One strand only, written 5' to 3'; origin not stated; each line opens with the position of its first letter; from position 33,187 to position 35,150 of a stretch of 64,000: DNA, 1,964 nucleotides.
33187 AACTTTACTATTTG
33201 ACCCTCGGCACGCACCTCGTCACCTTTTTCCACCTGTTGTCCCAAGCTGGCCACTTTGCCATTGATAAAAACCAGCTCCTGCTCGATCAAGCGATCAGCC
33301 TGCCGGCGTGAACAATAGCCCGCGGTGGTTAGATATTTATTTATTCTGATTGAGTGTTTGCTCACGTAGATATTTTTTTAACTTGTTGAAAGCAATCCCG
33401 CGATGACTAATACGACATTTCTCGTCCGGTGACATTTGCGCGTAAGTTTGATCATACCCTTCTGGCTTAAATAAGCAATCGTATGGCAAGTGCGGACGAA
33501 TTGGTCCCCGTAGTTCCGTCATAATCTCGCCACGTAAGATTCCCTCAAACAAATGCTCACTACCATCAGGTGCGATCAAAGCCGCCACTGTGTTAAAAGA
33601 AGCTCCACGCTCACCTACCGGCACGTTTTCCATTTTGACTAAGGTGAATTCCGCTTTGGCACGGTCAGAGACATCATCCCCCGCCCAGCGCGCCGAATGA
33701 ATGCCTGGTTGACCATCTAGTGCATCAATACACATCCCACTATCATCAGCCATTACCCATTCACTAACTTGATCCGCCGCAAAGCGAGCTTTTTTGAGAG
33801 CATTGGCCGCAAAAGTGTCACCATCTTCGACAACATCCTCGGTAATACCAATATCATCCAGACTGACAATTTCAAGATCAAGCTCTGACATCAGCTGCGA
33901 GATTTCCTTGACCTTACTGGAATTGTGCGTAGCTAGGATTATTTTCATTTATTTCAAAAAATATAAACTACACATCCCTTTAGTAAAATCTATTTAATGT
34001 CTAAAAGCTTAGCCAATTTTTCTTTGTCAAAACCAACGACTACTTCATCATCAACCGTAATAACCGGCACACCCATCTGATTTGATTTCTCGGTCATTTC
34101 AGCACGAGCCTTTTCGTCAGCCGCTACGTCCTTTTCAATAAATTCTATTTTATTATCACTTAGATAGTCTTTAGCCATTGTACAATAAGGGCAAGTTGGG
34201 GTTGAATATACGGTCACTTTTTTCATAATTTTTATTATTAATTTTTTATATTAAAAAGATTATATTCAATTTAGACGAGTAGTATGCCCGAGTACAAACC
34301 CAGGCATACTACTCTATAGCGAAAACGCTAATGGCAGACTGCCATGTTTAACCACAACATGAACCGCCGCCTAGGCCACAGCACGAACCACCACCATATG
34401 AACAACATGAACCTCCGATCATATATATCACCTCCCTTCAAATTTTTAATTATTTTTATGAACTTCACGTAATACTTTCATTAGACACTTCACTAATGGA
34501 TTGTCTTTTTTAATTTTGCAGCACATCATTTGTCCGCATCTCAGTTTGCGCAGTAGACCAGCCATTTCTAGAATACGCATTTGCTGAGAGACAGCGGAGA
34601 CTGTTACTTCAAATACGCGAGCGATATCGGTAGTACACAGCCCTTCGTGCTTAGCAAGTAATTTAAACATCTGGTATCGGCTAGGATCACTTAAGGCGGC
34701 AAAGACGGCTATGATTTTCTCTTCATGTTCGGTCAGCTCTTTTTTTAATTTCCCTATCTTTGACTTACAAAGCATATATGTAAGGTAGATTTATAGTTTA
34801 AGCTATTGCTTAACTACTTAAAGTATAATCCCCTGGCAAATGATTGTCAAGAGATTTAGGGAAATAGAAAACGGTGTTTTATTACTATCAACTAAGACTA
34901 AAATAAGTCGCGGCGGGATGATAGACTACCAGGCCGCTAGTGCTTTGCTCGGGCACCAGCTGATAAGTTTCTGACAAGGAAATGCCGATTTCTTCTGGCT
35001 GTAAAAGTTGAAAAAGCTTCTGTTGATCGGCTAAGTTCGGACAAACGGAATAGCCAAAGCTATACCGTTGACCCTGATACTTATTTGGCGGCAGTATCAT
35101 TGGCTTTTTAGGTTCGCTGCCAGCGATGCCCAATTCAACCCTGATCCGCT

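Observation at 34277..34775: ArsR/SmtB metalloregulator directly upstream of an unannotated 24-aa (GGSCCG)x3 micropeptide with the only strong SD in the window, followed by three stacked hairpins and a glutaredoxin gene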

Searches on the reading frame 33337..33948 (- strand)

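Call 6: search_protein_families(library=pfam, proteins=[window:33337-33948:-], max_evalue=1)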
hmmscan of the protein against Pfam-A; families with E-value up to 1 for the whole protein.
window:33337-33948:- (203 aa): 1 family
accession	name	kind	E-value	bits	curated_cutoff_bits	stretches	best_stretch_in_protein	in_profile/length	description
PF01725.21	Ham1p_like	-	1.8e-56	191.4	22.5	1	3-193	1-186/186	Ham1 family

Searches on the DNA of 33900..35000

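Call 3: search_rna_families(source=window, start=33900, end=35000, threshold=evalue, max_evalue=10)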
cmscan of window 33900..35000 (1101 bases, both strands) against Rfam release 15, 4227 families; matches with E-value up to 10: 9.
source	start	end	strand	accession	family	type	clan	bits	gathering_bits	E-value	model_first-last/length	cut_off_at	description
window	34184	34320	+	RF03124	dCoV-3UTR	Cis-reg;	CL00117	29.2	174.8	6.5e-06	1-410/410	no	Deltacoronavirus 3'UTR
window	34172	34331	+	RF01295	SCARNA7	Gene; snRNA; snoRNA; scaRNA;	-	23.2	65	0.0028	1-330/330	no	Small Cajal body-specific RNA 7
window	34184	34331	-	RF04184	BTnc060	Gene; sRNA;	-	17.6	228.9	5.8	1-213/213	no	Bacteroides sRNA BTnc060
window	34524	34574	-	RF00283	SCARNA18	Gene; snRNA; snoRNA; scaRNA;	-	16.2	40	2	1-83/83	no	small Cajal body-specific RNA 18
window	33913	33986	-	RF03501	mir-3140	Gene; miRNA;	-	16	93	8.7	1-90/90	no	mir-3140 microRNA precursor family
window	33910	33990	-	RF03993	mir-8536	Gene; miRNA;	-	15.9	100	5.6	1-86/86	no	mir-8536 microRNA precursor family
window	34026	34085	-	RF01150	sR11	Gene; snRNA; snoRNA; CD-box;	-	14.6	39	7.1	1-57/57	no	Small nucleolar RNA sR11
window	34201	34321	-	RF00125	IS128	Gene; sRNA;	-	13.8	80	5.8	1-209/209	no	IS128 RNA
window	34228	34314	+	RF02763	IsrM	Gene; sRNA;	-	13.1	376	0.46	1-329/329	no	IsrM sRNA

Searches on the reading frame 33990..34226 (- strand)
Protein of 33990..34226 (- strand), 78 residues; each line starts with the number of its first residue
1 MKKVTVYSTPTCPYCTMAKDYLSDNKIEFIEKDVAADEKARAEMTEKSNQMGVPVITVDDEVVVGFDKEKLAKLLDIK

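Call 6: search_protein_families(library=pfam, proteins=[window:33990-34226:-], max_evalue=1)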
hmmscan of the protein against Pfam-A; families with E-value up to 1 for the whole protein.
window:33990-34226:- (78 aa): 10 families
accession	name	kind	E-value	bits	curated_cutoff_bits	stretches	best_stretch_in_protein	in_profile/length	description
PF00462.30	Glutaredoxin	-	1.2e-20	73.9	22.9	1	4-63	1-60/60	Glutaredoxin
PF05768.20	Glrx-like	-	1.3e-05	25.8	26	1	3-75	1-76/77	Glutaredoxin-like domain (DUF836)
PF13192.12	Thioredoxin_3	-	0.0002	21.7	24.8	1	3-73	2-73/76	Thioredoxin domain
PF13417.12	GST_N_3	-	0.00094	19.9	22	1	7-63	2-57/75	Glutathione S-transferase, N-terminal domain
PF13462.12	Thioredoxin_4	-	0.0013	19.4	23.2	1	3-33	16-46/165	Thioredoxin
PF13098.12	Thioredoxin_2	-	0.0042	17.9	27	1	3-41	8-55/104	Thioredoxin-like domain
PF04908.21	SH3BGR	-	0.0087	16.7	21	1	21-49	26-54/99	SH3-binding, glutamic acid-rich protein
PF13409.12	GST_N_2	-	0.03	15.4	25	1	11-64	1-58/70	Glutathione S-transferase, N-terminal domain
PF01323.26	DSBA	-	0.031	14.5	25.6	0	43-68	157-182/191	DSBA-like thioredoxin domain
PF03960.21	ArsC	-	0.038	14.7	24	1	31-73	36-78/79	ArsC family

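Call 7: search_protein_families(library=ncbifam, proteins=[window:33990-34226:-], max_evalue=10)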
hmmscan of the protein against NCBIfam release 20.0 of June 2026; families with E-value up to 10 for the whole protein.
window:33990-34226:- (78 aa): 27 families (the best 25 are shown)
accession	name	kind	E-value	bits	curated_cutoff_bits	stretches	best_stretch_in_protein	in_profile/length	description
TIGR02196.1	GlrX_YruB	hypoth_equivalog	1.1e-28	99.5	88.55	1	3-76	1-74/74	glutaredoxin-like protein, YruB-family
NF041212.1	Uxx_star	subfamily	1.4e-17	63.7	66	1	4-68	1-66/70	Uxx-star family glutaredoxin-like (seleno)protein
TIGR02181.1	GRX_bact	equivalog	4e-17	62.2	90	1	4-68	1-66/80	glutaredoxin 3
TIGR02194.1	GlrX_NrdH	subfamily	1.2e-12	47.9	85.75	1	4-74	1-71/72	glutaredoxin-like protein NrdH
NF007923.0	PRK10638.1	equivalog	6.4e-12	45.4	129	1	1-67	1-67/83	glutaredoxin 3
NF045501.1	HUGP_GUXX-star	exception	5.2e-11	42.5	325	1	2-66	165-230/236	HUGP/GUXX-star fusion selenoprotein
NF041114.2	gluta_UXX_star_1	equivalog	3.3e-10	40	72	1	4-66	1-64/70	UXX-star selenoprotein family 1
NF041211.1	gluta_UXX_star_2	equivalog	3.3e-10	39.8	100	1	4-67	1-65/71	UXX-star (seleno)protein family 2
TIGR02200.1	GlrX_actino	hypoth_equivalog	6e-10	39.4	89.5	1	3-60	1-59/77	mycoredoxin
TIGR02180.1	GRX_euk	equivalog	1.1e-08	35.1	87.25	1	4-68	1-70/84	glutaredoxin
TIGR02190.1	GlrX-dom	hypoth_equivalog_domain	3.3e-08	33.4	99.3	1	2-68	8-73/79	glutaredoxin-family domain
NF002459.0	PRK01655.1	subfamily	8.2e-07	29.1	123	1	4-46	2-44/132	transcriptional regulator Spx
TIGR00411.1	redox_disulf_1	equivalog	1.1e-06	28.6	92.75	1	3-72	2-75/82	MJ0307 family thioredoxin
TIGR01617.1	arsC_related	subfamily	1.3e-06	28.6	75.05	2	4-45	1-42/117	Spx/MgsR family RNA polymerase-binding regulatory protein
NF047338.1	gluta_UXX_star_3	exception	3.4e-06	27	97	1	4-63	1-61/70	UXX-star (seleno)protein family 3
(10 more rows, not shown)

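Call 15: find_homologous_proteins(query=window:33990-34226:-, max_evalue=1e-10)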
Query window:33990-34226:- (78 aa): 5014 proteins with E <= 1e-10 among 5028 candidates; the best 120 are listed.
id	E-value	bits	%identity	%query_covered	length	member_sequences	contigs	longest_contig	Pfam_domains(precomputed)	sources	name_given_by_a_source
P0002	6.4e-37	142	87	100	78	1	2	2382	PF00462.31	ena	-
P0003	2.1e-34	134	81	100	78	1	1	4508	PF00462.31,PF05768.21,PF13417.13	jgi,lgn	-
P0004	6.6e-34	132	83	99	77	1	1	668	PF00462.31,PF05768.21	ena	-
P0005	1.2e-33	132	79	100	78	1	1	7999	PF00462.31,PF13417.13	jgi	-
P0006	1.5e-32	128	79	99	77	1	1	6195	PF00462.31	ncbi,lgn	ncbi:MAG: glutaredoxin domain-containing protein [Parcubacteria group bacterium]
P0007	8.0e-31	123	77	100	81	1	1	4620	PF00462.31,PF05768.21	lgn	-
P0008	1.1e-30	122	75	99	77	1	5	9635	PF00462.31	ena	-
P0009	7.8e-30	119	100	79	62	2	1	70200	PF00462.31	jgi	-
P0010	4.3e-28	114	71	97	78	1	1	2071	PF00462.31,PF05768.21,PF13417.13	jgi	-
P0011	2.6e-27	112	67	100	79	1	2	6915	PF00462.31,PF13192.13,PF05768.21,PF13417.13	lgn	-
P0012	3.4e-27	111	72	96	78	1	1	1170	PF00462.31,PF13192.13,PF13417.13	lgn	-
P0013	1.0e-26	110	66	99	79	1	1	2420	PF00462.31,PF13417.13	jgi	jgi:glutaredoxin 3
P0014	1.8e-26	109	69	83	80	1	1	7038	PF00462.31,PF13192.13,PF05768.21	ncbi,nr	ncbi:glutaredoxin family protein [Candidatus Woesearchaeota archaeon]|nr:glutaredoxin family protein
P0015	2.0e-26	109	66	99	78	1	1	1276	PF00462.31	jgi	jgi:glutaredoxin-like YruB-family protein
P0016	2.3e-26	109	64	100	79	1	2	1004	PF00462.31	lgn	-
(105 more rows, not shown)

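Call 18: find_encoding_contigs(protein=P0002, flank=3000, max_places=3)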
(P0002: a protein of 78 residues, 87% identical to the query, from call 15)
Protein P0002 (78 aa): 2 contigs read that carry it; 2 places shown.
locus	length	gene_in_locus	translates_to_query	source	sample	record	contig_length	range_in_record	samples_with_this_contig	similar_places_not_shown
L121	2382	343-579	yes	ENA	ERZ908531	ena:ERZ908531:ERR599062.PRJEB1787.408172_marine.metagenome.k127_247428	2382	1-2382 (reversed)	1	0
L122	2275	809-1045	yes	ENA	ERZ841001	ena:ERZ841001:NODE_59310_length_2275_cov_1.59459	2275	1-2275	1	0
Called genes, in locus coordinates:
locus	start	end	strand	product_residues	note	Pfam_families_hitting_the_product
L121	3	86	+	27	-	?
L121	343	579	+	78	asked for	PF00462:Glutaredoxin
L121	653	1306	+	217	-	PF06674:DUF1176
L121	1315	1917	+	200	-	PF01725:Ham1p_like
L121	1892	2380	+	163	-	?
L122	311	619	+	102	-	PF01022:HTH_5 (weak), PF13412:HTH_24 (weak)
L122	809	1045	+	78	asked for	PF00462:Glutaredoxin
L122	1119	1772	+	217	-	PF06674:DUF1176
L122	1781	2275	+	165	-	?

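Call 19: find_encoding_contigs(protein=P0003, flank=3000, max_places=3)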
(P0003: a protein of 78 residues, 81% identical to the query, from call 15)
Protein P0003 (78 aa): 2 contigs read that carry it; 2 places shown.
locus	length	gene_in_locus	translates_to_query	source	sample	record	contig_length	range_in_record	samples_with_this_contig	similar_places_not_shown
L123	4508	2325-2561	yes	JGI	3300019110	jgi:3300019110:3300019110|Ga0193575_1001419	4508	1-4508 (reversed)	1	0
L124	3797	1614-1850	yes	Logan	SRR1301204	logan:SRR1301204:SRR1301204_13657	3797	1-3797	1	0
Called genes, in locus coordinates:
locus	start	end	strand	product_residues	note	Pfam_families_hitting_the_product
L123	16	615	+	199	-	-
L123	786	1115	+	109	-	PF03819:MazG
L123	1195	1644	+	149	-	-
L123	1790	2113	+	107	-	PF01022:HTH_5, PF12840:HTH_20 (weak), PF13412:HTH_24 (weak), PF13601:HTH_34 (weak)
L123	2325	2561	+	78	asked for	PF05768:Glrx-like (weak), PF00462:Glutaredoxin, PF13417:GST_N_3 (weak)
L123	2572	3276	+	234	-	PF01479:S4, PF00849:PseudoU_synth_2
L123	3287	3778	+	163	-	PF00293:NUDIX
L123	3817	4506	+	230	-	?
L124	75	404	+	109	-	PF03819:MazG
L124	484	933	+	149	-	-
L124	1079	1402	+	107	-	PF01022:HTH_5, PF12840:HTH_20 (weak), PF13412:HTH_24 (weak), PF13601:HTH_34 (weak)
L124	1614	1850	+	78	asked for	PF05768:Glrx-like (weak), PF00462:Glutaredoxin, PF13417:GST_N_3 (weak)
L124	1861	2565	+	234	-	PF01479:S4, PF00849:PseudoU_synth_2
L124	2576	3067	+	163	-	PF00293:NUDIX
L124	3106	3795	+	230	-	?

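Call 20: find_encoding_contigs(protein=P0005, flank=3000, max_places=3)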
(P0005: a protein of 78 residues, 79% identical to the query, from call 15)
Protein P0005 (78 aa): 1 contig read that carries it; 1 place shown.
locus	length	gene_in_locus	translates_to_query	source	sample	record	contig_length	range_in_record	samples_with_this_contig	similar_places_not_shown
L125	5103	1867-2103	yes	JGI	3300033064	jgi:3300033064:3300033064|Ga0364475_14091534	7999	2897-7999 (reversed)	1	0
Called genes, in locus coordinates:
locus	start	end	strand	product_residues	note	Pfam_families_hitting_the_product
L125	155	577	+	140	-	-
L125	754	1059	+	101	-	PF12840:HTH_20, PF01022:HTH_5 (weak)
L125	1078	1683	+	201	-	PF00081:Sod_Fe_N, PF02777:Sod_Fe_C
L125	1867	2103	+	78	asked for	PF00462:Glutaredoxin, PF13417:GST_N_3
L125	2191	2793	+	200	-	PF01725:Ham1p_like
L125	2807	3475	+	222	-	PF01479:S4, PF00849:PseudoU_synth_2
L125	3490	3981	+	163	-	PF00293:NUDIX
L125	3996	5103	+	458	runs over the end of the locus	PF00171:Aldedh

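Call 21: find_encoding_contigs(protein=P0006, flank=3000, max_places=3)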
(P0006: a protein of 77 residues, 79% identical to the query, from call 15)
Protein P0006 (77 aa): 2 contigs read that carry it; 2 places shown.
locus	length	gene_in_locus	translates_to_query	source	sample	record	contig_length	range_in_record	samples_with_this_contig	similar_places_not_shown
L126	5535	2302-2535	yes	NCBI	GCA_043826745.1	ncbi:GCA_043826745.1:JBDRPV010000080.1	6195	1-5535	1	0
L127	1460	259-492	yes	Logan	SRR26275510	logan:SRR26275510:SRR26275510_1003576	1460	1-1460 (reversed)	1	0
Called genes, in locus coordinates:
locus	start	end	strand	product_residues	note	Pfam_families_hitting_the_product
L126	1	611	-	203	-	PF01479:S4, PF00849:PseudoU_synth_2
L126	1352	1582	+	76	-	-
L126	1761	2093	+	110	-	PF13412:HTH_24 (faint), PF01022:HTH_5 (weak), PF12840:HTH_20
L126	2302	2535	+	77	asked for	PF00462:Glutaredoxin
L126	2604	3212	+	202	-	PF01725:Ham1p_like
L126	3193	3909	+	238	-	PF01479:S4, PF00849:PseudoU_synth_2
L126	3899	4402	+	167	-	PF00293:NUDIX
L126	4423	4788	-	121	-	-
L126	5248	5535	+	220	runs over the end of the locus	PF01509:TruB_N, PF16198:TruB_C_2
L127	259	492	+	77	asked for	PF00462:Glutaredoxin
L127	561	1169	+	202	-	PF01725:Ham1p_like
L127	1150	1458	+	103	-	?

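Call 28: find_encoding_contigs(protein=P0007, flank=3000, max_places=2)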
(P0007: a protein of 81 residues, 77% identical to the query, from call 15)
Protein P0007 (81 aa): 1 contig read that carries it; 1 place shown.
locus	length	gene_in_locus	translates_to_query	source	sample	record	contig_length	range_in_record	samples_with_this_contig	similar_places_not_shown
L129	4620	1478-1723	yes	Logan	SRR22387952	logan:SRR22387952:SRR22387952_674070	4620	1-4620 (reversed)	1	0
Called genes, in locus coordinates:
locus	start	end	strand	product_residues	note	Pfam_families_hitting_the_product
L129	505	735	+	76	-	-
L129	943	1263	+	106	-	PF01022:HTH_5 (weak)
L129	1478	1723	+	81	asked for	PF05768:Glrx-like (weak), PF00462:Glutaredoxin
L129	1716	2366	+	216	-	PF06674:DUF1176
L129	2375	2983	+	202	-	PF01725:Ham1p_like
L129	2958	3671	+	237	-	PF01479:S4, PF00849:PseudoU_synth_2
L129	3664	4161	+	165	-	PF00293:NUDIX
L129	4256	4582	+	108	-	PF02498:Bro-N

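Call 29: find_encoding_contigs(protein=P0008, flank=3000, max_places=3)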
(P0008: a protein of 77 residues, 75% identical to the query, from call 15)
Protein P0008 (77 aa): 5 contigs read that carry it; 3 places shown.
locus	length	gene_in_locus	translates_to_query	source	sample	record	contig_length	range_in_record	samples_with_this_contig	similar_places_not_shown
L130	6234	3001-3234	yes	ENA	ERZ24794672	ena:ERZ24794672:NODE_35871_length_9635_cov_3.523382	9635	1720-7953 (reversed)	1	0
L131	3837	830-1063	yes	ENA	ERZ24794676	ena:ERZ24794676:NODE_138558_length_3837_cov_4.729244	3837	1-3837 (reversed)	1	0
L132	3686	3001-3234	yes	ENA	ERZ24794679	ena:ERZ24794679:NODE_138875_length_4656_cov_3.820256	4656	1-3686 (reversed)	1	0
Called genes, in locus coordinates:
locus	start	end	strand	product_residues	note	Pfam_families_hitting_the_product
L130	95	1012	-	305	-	PF01479:S4, PF00849:PseudoU_synth_2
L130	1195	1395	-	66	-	-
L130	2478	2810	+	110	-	PF01022:HTH_5 (weak)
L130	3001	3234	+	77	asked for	PF00462:Glutaredoxin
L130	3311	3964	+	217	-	PF06674:DUF1176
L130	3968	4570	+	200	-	PF01725:Ham1p_like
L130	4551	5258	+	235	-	PF01479:S4, PF00849:PseudoU_synth_2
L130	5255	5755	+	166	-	PF00293:NUDIX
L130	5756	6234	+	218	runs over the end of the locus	PF01509:TruB_N, PF16198:TruB_C_2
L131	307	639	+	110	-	PF01022:HTH_5 (weak)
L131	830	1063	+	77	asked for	PF00462:Glutaredoxin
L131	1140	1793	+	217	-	PF06674:DUF1176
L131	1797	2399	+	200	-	PF01725:Ham1p_like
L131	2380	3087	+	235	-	PF01479:S4, PF00849:PseudoU_synth_2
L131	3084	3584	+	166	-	PF00293:NUDIX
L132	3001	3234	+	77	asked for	PF00462:Glutaredoxin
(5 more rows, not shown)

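Call 30: find_encoding_contigs(protein=P0011, flank=3000, max_places=2)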
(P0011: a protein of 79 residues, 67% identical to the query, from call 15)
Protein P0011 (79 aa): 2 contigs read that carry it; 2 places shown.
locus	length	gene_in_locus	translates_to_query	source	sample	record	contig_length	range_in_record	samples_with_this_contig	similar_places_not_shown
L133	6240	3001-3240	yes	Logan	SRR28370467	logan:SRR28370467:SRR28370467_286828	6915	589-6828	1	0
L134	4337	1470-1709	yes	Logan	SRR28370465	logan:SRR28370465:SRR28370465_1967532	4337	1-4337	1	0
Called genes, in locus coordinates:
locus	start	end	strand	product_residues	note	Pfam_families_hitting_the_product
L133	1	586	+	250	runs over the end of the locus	PF01058:Oxidored_q6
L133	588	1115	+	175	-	PF13302:Acetyltransf_3, PF13420:Acetyltransf_4 (weak), PF00583:Acetyltransf_1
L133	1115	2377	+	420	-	PF00374:NiFeSe_Hases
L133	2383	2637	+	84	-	PF01155:HypA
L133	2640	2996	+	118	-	-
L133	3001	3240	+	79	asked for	PF05768:Glrx-like (weak), PF13192:Thioredoxin_3 (weak), PF00462:Glutaredoxin, PF13417:GST_N_3 (weak)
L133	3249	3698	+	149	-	PF02502:LacAB_rpiB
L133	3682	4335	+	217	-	PF00834:Ribul_P_3_epim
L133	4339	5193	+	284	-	PF13292:DXP_synthase_N, PF00456:Transketolase_N, PF00676:E1_dh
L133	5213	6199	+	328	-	PF02779:Transket_pyr, PF02780:Transketolase_C, PF22613:Transketolase_C_1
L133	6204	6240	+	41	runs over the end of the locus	?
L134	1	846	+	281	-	?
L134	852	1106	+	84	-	PF01155:HypA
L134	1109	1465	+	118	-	-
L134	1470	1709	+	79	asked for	PF05768:Glrx-like (weak), PF13192:Thioredoxin_3 (weak), PF00462:Glutaredoxin, PF13417:GST_N_3 (weak)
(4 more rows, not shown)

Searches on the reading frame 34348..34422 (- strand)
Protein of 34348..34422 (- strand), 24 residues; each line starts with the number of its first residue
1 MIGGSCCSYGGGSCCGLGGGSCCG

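Call 6: search_protein_families(library=pfam, proteins=[window:34348-34422:-], max_evalue=1)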
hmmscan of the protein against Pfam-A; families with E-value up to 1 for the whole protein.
window:34348-34422:- (24 aa): 0 families

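Call 7: search_protein_families(library=ncbifam, proteins=[window:34348-34422:-], max_evalue=10)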
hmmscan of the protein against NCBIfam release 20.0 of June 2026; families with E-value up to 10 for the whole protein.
window:34348-34422:- (24 aa): 0 families

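Call 54: list_cluster_members(proteins=[window:34351-34422:-, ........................, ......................, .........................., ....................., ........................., window:34351-34431:-, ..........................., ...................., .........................])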
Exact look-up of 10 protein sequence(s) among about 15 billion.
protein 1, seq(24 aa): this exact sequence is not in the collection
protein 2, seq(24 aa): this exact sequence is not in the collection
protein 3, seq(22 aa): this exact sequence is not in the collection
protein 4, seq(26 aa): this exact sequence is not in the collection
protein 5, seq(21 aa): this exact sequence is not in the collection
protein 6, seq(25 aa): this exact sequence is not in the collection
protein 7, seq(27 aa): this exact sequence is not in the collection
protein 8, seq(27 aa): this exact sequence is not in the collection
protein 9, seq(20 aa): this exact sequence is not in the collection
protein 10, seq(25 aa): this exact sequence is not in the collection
